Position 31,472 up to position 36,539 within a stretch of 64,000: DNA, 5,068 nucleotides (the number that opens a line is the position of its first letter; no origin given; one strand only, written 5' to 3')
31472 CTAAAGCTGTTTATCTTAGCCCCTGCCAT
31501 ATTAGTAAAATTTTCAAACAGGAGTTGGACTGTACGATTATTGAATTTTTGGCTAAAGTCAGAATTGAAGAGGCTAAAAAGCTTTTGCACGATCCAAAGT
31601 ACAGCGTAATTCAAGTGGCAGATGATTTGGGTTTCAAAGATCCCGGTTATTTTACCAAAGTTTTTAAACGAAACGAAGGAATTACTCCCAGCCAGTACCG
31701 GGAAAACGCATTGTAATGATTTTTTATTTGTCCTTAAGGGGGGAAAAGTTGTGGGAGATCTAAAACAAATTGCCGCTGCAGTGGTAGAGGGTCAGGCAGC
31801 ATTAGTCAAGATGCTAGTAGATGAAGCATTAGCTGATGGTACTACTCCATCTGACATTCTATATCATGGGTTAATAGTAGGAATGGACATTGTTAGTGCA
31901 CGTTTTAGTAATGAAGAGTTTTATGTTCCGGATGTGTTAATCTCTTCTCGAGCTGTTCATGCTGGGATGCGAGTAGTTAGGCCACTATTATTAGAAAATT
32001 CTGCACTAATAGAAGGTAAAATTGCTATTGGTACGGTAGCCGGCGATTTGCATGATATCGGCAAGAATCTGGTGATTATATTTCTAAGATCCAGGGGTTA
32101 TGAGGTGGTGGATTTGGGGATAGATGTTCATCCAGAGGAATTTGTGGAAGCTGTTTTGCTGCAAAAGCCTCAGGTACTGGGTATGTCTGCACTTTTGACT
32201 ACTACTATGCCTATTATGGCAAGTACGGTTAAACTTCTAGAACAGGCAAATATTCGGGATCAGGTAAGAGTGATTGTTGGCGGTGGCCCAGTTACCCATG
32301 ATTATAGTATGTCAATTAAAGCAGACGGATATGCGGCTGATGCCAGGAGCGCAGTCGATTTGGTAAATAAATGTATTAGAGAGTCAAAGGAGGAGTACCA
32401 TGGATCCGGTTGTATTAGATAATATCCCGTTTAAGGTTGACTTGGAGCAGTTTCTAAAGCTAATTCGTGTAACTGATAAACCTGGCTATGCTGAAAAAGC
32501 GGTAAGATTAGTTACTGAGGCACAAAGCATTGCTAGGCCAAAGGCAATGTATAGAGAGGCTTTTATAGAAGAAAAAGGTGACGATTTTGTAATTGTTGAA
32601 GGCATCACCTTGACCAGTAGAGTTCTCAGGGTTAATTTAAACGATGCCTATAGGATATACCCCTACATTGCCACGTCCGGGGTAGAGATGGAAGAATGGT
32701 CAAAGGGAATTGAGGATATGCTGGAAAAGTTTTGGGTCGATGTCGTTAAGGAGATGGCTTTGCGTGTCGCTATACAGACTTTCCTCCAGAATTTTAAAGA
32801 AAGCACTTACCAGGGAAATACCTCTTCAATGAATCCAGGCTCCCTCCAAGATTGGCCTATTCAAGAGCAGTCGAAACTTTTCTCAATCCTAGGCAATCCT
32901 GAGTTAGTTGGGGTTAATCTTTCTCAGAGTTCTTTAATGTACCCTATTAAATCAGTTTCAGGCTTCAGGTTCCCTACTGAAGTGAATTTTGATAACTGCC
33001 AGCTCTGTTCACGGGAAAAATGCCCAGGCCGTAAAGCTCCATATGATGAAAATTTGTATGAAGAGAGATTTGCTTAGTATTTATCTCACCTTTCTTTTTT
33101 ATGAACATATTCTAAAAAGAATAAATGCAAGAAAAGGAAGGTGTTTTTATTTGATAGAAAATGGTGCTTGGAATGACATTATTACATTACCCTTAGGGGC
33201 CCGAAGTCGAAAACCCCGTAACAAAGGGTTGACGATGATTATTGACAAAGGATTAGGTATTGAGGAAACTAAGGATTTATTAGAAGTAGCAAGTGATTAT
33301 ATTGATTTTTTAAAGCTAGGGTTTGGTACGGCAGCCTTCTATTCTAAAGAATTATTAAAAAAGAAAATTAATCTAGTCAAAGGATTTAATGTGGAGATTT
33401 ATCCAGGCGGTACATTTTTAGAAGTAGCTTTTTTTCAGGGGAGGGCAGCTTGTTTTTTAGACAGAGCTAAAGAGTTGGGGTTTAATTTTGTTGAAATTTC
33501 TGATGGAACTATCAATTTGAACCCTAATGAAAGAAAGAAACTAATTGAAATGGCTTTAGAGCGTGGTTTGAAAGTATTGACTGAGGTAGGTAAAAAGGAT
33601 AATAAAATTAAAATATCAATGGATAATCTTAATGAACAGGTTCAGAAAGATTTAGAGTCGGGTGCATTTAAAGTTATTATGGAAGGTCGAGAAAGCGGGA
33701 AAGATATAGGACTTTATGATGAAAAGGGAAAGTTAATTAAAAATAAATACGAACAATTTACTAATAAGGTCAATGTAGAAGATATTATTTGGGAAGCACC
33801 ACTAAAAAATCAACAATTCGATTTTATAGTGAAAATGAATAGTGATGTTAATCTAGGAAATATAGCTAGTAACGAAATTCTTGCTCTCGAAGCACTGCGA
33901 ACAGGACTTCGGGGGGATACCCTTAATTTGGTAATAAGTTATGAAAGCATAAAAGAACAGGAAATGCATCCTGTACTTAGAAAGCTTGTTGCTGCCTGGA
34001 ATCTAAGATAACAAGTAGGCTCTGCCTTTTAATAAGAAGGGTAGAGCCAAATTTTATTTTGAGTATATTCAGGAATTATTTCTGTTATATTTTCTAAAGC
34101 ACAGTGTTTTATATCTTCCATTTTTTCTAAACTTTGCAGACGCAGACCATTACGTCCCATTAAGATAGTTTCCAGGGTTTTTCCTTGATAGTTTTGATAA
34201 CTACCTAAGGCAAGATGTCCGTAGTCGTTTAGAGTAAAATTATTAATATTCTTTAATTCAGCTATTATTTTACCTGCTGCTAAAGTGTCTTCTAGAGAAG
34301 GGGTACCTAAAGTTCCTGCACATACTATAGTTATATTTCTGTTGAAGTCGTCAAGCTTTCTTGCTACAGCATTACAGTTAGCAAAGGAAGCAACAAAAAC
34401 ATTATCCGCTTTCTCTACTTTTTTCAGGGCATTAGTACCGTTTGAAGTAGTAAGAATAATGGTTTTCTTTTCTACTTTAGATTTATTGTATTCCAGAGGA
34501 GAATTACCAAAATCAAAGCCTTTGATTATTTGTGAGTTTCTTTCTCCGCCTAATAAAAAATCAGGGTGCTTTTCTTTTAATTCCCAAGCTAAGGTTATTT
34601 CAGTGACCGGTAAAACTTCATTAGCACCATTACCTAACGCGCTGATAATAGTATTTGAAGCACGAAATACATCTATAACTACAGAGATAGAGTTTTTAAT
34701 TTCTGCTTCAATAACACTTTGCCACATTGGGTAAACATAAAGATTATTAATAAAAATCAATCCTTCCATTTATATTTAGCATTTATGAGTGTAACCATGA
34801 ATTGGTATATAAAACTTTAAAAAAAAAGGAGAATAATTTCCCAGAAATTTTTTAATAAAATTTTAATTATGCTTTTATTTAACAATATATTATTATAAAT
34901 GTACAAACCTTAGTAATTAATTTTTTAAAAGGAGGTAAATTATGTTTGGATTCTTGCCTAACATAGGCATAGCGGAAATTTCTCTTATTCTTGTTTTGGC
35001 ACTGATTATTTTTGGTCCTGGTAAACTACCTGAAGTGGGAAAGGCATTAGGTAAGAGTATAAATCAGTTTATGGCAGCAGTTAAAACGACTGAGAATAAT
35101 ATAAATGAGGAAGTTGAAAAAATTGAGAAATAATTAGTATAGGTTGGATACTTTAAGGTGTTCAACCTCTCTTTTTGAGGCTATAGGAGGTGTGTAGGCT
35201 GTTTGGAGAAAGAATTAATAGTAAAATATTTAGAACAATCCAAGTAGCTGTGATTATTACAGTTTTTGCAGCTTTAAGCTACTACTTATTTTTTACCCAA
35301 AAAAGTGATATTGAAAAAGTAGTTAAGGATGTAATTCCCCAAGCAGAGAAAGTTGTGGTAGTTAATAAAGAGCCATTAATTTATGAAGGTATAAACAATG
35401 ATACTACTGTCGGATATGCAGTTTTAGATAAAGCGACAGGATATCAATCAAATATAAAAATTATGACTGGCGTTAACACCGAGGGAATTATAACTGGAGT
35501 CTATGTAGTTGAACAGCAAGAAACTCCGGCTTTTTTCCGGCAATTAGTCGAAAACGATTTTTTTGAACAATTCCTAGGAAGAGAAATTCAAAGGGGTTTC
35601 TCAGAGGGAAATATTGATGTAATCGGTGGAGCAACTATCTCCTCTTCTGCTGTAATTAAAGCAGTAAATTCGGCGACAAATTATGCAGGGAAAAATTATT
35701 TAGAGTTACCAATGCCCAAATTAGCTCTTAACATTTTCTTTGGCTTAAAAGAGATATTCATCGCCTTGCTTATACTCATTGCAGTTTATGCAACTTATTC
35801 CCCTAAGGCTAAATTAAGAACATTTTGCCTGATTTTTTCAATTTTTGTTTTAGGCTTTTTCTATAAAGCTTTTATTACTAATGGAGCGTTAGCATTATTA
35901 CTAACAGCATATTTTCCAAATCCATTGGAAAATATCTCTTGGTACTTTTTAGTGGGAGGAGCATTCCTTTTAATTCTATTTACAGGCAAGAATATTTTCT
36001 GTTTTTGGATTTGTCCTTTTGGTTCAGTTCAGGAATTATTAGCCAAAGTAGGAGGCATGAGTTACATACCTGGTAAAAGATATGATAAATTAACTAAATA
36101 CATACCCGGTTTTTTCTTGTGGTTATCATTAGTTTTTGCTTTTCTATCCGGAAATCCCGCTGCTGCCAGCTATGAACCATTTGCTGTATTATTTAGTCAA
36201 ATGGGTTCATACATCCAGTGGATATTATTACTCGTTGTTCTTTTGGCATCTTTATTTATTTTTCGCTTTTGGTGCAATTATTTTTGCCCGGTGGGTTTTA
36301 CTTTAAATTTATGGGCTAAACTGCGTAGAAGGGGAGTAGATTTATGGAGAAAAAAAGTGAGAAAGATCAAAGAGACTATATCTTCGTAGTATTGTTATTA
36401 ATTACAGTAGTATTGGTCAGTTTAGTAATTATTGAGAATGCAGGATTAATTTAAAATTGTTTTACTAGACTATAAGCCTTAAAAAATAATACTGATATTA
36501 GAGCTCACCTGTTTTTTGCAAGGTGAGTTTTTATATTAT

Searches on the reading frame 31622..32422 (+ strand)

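Call 31: search_protein_families(library=pfam, proteins=[window:31622-32422:+], max_evalue=0.00001)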
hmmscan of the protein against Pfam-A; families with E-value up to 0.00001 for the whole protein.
window:31622-32422:+ (266 aa): 2 families
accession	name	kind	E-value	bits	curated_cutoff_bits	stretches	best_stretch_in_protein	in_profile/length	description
PF02310.24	B12-binding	-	1.2e-26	93.3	32.1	1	132-244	1-119/121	B12 binding domain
PF02607.22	B12-binding_2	-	1.7e-16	60.6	23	1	48-119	3-73/74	B12 binding domain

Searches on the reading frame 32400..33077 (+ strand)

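Call 31: search_protein_families(library=pfam, proteins=[window:32400-33077:+], max_evalue=0.00001)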
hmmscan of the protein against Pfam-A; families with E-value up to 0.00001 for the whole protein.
window:32400-33077:+ (225 aa): 1 family
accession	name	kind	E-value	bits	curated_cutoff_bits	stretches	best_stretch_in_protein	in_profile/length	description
PF02965.22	Met_synt_B12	-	9.5e-06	25.7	25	0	133-192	191-248/273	Vitamin B12 dependent methionine synthase, activation domain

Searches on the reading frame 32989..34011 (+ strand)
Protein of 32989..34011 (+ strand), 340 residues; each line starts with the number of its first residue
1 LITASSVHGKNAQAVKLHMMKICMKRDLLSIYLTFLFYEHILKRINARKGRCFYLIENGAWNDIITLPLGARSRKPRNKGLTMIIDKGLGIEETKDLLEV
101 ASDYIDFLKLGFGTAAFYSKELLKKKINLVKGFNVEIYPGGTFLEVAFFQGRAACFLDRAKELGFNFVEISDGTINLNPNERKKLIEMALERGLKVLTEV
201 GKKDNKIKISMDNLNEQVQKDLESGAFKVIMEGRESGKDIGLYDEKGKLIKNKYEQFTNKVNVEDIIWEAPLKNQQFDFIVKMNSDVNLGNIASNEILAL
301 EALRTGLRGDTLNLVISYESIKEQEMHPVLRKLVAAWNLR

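Call 32: search_protein_families(library=pfam, proteins=[window:32989-34011:+], max_evalue=0.00001)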
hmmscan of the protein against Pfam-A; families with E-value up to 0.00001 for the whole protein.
window:32989-34011:+ (340 aa): 1 family
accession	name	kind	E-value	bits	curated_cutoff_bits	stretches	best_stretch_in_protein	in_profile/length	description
PF02679.21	ComA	-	1e-89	300.6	25.2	1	72-310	3-243/243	(2R)-phospho-3-sulfolactate synthase (ComA)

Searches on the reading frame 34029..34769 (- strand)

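Call 32: search_protein_families(library=pfam, proteins=[window:34029-34769:-], max_evalue=0.00001)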
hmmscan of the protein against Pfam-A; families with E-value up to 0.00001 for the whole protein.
window:34029-34769:- (246 aa): 1 family
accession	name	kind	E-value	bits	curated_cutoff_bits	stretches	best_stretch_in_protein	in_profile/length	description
PF04029.19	2-ph_phosp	-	2.8e-71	239.7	26.4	1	21-237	9-225/226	2-phosphosulpholactate phosphatase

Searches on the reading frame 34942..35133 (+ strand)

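Call 3: search_protein_families(library=pfam, proteins=[window:34942-35133:+], max_evalue=0.01)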
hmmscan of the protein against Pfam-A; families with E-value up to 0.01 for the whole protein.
window:34942-35133:+ (63 aa): 1 family
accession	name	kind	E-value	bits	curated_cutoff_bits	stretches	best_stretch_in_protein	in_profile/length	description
PF02416.21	TatA_B_E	-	9.9e-19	66.8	21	1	8-58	1-51/53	mttA/Hcf106 family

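Call 4: search_protein_families(library=ncbifam, proteins=[window:34942-35133:+], max_evalue=0.01)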
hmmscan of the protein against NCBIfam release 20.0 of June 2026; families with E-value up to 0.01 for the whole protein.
window:34942-35133:+ (63 aa): 22 families
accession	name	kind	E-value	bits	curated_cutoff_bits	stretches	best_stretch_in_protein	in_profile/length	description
NF011430.0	PRK14861.1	subfamily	1.9e-18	65.7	62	1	6-60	3-57/61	twin arginine translocase protein A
NF011429.0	PRK14857.1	equivalog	4.3e-17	62.3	77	1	8-63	6-61/91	TatA/E family twin arginine-targeting protein translocase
TIGR01411.1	tatAE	subfamily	2e-13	49.7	53.9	1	8-52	2-46/47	twin-arginine translocase TatA/TatE family subunit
NF002377.0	PRK01371.1-4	equivalog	6e-09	36.3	96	1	7-58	3-54/119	sec-independent translocase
TIGR01410.1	tatB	equivalog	8.6e-09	35.8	56.5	1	7-59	2-54/80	Sec-independent protein translocase protein TatB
NF047942.1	TatA_Rickett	exception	1.8e-07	30.7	90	1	8-48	3-43/45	twin-arginine translocase TatA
NF001854.0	PRK00575.1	equivalog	1.4e-06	28.8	72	1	9-60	5-56/94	Sec-independent protein translocase subunit TatA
NF002813.0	PRK02958.1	equivalog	1.9e-06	27.9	83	1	15-57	11-53/73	Sec-independent protein translocase subunit TatA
NF001212.0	PRK00182.1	equivalog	6.7e-06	26.5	195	1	6-58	3-55/165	Sec-independent protein translocase subunit TatB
NF002402.0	PRK01470.1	equivalog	6.8e-06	25.6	71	1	11-53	6-48/53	twin arginine translocase protein A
NF002374.0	PRK01371.1-1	equivalog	7.5e-06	26.4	162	1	7-58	4-55/152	sec-independent translocase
NF002375.0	PRK01371.1-2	equivalog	2.5e-05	24.5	137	1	7-54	3-50/137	sec-independent translocase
NF047941.1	TatB_Rickett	equivalog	2.8e-05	24.2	75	1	7-54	3-50/84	Sec-independent protein translocase subunit TatB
NF002500.0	PRK01833.1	equivalog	0.00016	21.9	115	1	8-62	4-57/74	Sec-independent protein translocase subunit TatA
NF001681.0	PRK00442.1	equivalog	0.00023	21.9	102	1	15-54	11-50/92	twin-arginine translocase TatA/TatE family subunit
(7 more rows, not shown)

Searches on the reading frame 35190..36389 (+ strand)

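Call 3: search_protein_families(library=pfam, proteins=[window:35190-36389:+], max_evalue=0.01)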
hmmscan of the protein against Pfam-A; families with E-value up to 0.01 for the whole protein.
window:35190-36389:+ (399 aa): 2 families
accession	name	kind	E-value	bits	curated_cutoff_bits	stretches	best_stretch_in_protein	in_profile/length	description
PF12801.12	Fer4_5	-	2e-16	60.1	22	2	248-288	2-41/48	4Fe-4S binding domain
PF04205.19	FMN_bind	-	1.6e-15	57.9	22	1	84-163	1-76/77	FMN-binding domain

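Call 4: search_protein_families(library=ncbifam, proteins=[window:35190-36389:+], max_evalue=0.01)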
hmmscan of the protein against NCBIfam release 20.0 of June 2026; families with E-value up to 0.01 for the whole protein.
window:35190-36389:+ (399 aa): 8 families
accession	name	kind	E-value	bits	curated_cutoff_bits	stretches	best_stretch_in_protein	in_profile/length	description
TIGR01947.1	rnfG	subfamily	4.1e-18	66.1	102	1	43-166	50-185/187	RnfABCDGE type electron transport complex subunit G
NF041840.1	rnfG_Methano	equivalog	8.4e-18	64.6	230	1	36-164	40-182/189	Rnf electron transport complex subunit RnfG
NF045876.1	RnfG_DVU2794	exception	3.4e-17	62.6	205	1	42-164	47-177/190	RnfABCDGE type electron transport complex subunit G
NF002519.0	PRK01908.1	equivalog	2.4e-10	40.4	178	1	59-171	74-197/209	electron transport complex subunit RsxG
NF046105.1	TransRegNosR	equivalog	3.2e-10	39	1000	1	241-380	475-618/680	transcriptional regulator NosR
TIGR02163.1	napH_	subfamily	3.9e-10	39.7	213.05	1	253-377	62-189/255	NapH/MauN family ferredoxin-type protein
NF007013.0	PRK09477.1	equivalog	2.8e-08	33.2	234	1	252-377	84-212/286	quinol dehydrogenase ferredoxin subunit NapH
NF003755.0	PRK05346.2-6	equivalog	0.0015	17.4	563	1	68-156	163-252/310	Na(+)-translocating NADH-quinone reductase subunit C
